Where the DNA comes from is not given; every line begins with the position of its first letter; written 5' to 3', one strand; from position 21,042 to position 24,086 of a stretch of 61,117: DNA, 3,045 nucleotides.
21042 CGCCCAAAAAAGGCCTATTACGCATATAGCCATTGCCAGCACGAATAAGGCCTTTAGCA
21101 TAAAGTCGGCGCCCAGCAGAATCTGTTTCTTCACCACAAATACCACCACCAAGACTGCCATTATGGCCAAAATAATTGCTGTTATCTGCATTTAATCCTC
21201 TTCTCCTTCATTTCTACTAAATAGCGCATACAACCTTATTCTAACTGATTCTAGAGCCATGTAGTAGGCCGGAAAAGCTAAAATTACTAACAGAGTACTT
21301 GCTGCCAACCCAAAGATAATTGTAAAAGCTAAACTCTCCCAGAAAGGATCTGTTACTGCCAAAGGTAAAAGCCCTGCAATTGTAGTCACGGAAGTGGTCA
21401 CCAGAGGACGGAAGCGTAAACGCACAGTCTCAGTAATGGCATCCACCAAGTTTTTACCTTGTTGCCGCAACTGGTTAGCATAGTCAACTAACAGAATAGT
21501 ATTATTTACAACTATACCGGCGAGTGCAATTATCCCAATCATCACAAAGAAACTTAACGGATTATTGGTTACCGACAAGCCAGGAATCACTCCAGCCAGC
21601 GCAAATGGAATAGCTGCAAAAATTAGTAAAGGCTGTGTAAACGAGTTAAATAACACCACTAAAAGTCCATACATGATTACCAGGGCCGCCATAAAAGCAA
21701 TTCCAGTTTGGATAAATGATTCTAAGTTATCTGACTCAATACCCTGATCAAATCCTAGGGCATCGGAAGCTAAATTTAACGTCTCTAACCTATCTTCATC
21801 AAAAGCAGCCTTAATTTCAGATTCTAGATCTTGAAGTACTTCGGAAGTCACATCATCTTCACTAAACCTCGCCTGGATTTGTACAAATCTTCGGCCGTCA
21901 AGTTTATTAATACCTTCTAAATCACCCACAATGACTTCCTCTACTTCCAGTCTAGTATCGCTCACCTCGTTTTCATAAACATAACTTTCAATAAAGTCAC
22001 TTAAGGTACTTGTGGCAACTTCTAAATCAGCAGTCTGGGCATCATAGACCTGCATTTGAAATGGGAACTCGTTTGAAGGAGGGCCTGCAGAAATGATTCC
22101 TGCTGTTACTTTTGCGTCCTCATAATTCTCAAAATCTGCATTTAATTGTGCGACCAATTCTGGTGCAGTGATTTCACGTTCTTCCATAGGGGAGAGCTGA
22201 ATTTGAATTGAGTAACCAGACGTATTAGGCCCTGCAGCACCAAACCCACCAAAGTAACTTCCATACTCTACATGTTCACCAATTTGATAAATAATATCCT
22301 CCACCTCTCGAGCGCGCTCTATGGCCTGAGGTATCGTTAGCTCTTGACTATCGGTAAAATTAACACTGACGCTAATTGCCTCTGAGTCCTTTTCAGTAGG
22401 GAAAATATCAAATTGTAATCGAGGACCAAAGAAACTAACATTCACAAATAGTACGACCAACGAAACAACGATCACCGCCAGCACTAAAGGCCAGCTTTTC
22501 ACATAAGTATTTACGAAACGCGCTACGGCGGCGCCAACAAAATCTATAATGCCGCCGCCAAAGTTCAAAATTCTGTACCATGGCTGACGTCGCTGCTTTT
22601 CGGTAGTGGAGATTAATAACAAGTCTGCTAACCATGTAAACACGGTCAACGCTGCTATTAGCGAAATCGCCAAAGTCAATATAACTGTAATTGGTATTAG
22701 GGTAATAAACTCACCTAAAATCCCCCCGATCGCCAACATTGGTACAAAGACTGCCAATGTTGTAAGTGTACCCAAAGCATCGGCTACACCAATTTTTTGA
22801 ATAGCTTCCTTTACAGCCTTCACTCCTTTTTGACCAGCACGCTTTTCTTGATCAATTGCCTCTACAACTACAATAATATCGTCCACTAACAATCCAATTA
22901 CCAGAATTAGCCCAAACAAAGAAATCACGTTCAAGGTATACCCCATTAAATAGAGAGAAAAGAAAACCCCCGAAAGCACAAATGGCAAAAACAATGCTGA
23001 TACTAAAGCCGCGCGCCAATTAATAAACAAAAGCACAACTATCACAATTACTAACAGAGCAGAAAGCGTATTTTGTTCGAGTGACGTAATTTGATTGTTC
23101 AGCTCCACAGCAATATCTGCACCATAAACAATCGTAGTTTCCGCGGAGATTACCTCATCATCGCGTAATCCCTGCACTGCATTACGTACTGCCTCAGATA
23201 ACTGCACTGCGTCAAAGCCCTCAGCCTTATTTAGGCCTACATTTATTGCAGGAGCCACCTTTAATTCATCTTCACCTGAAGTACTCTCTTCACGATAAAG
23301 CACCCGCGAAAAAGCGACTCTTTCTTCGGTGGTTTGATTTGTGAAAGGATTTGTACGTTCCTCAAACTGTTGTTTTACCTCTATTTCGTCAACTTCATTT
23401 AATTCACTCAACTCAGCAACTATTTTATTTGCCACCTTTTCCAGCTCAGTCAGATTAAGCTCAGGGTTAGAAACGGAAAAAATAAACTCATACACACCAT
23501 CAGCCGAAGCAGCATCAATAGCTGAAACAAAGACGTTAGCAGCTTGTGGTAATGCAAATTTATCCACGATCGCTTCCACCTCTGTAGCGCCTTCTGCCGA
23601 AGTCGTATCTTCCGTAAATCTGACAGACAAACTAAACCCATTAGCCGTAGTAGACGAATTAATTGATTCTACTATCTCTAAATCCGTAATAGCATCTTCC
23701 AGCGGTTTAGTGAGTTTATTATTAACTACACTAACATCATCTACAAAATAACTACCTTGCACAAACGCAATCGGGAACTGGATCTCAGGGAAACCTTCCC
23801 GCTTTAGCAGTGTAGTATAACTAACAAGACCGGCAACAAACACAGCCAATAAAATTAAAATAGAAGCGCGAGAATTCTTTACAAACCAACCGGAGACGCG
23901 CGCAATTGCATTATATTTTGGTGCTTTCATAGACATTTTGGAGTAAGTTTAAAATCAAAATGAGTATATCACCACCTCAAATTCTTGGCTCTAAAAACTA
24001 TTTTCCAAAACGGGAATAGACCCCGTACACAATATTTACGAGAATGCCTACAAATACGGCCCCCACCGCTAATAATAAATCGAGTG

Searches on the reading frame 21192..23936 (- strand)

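Call 46: search_protein_families(library=pfam, proteins=[window:21192-23936:-], max_evalue=0.001)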
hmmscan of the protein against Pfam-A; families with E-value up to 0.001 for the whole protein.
window:21192-23936:- (914 aa): 2 families
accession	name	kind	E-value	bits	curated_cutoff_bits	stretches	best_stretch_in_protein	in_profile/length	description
PF00873.25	ACR_tran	-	9.6e-103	345.1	28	3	212-613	261-655/1021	AcrB/AcrD/AcrF family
PF02355.23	SecD_SecF_C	-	1.1e-05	25.4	20.5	0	744-883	33-174/189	Protein export membrane protein SecD/SecF, C-terminal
